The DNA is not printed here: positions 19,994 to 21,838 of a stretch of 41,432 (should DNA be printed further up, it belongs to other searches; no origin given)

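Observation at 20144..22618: Candidate undescribed defence/conflict operon: Cys-cluster-HNH-sigma-r4 protein + DUF5677-like protein fused to a pyroglutamyl-peptidase-like Glu-Cys-His domain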

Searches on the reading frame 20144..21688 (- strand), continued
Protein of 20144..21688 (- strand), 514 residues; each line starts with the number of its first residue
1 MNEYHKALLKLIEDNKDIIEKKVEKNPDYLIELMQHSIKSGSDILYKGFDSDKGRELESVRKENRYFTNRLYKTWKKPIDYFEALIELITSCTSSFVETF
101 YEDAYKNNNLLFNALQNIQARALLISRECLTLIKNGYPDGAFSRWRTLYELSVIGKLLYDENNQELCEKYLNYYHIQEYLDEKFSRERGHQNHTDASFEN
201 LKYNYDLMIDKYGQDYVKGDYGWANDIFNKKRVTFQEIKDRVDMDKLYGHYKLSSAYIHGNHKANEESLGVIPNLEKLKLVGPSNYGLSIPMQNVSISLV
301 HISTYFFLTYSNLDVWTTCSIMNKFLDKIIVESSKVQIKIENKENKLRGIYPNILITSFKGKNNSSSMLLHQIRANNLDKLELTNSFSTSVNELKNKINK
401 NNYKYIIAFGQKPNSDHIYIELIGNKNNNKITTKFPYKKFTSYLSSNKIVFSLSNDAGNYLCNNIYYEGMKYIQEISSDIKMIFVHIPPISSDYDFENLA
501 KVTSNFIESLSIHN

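Call 82: find_encoding_contigs(protein=P0021, flank=5000, max_places=2)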
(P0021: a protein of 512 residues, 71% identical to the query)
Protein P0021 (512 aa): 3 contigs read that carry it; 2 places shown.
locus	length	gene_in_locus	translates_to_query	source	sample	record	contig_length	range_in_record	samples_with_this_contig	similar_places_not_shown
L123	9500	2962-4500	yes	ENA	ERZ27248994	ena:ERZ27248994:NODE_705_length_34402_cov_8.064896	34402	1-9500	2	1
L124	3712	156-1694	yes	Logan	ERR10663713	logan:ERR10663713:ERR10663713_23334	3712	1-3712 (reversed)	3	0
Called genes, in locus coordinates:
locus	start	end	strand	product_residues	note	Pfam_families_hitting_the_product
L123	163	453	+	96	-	-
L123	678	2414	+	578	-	PF00239:Resolvase, PF07508:Recombinase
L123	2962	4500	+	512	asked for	PF18928:DUF5677, PF01470:Peptidase_C15 (weak)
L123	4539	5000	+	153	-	PF14472:DUF4429, PF09851:SHOCT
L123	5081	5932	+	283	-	-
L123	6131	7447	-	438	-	PF04326:SLFN_AlbA_2, PF13749:HATPase_c_4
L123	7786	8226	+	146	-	PF12158:DUF3592 (weak)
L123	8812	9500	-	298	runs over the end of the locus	-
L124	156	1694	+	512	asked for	PF18928:DUF5677, PF01470:Peptidase_C15 (weak)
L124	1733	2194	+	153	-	PF14472:DUF4429, PF09851:SHOCT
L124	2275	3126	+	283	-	-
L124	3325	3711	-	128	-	?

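Call 87: fold_search(model_id=the predicted structure, library=viral)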
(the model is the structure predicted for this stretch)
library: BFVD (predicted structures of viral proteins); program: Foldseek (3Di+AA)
matches with E <= 10: 623; with E <= 0.001: 1
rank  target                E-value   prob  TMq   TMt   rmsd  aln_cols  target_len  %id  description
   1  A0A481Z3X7            5.7e-04  1.00  0.23  0.59   5.2       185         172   11  Uncharacterized protein [Pithovirus LCPAC104]
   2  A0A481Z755            1.1e-03  1.00  0.22  0.53   5.1       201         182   14  N-formylglutamate amidohydrolase [Pithovirus LCPAC104]
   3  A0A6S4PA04            1.2e-03  1.00  0.22  0.45  13.1       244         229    7  N-acetylmuramoyl-L-alanine amidase (AmiC) [uncultured phage_MedDCM-OCT-S45-C18]
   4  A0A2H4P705            3.6e-03  0.44  0.12  0.09  49.9       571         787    9  GDSL-like lipase [Pseudomonas phage nickie]
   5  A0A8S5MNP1            6.6e-03  1.00  0.20  0.35   5.1       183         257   10  Cell wall hydrolase autolysin [Myoviridae sp. ctJfU3]
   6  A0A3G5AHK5            1.2e-02  1.00  0.22  0.30   6.3       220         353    6  Putative orfan [Satyrvirus sp.]
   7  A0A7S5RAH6            1.4e-02  1.00  0.21  0.47   6.6       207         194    9  (no name in the UniProt tables at hand)
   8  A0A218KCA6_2          1.8e-02  0.92  0.18  0.09  23.1       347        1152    8  Putative tail tape measure protein [Bacillus phage PBC2]
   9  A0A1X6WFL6            2.1e-02  0.44  0.11  0.14  40.6       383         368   12  (no name in the UniProt tables at hand)
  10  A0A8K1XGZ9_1          2.3e-02  0.14  0.09  0.04  29.8       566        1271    9  (no name in the UniProt tables at hand)
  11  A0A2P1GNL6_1          3.7e-02  0.12  0.11  0.08  28.9       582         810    8  Polyprotein (Fragment) [Beihai wrasse picornavirus]
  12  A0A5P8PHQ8            5.6e-02  0.99  0.20  0.35   6.0       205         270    6  Endolysin [Bacillus phage 000TH010]
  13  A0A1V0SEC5            6.7e-02  0.20  0.15  0.10  17.9       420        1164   13  Glycosyltransferase family 2 [Indivirus ILV1]
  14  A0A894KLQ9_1          7.0e-02  0.12  0.09  0.05  31.3       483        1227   11  Putative replicase [Nuksystermes virus]
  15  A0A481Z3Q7            7.3e-02  0.98  0.20  0.44   9.0       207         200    5  N-formylglutamate amidohydrolase [Pithovirus LCPAC103]
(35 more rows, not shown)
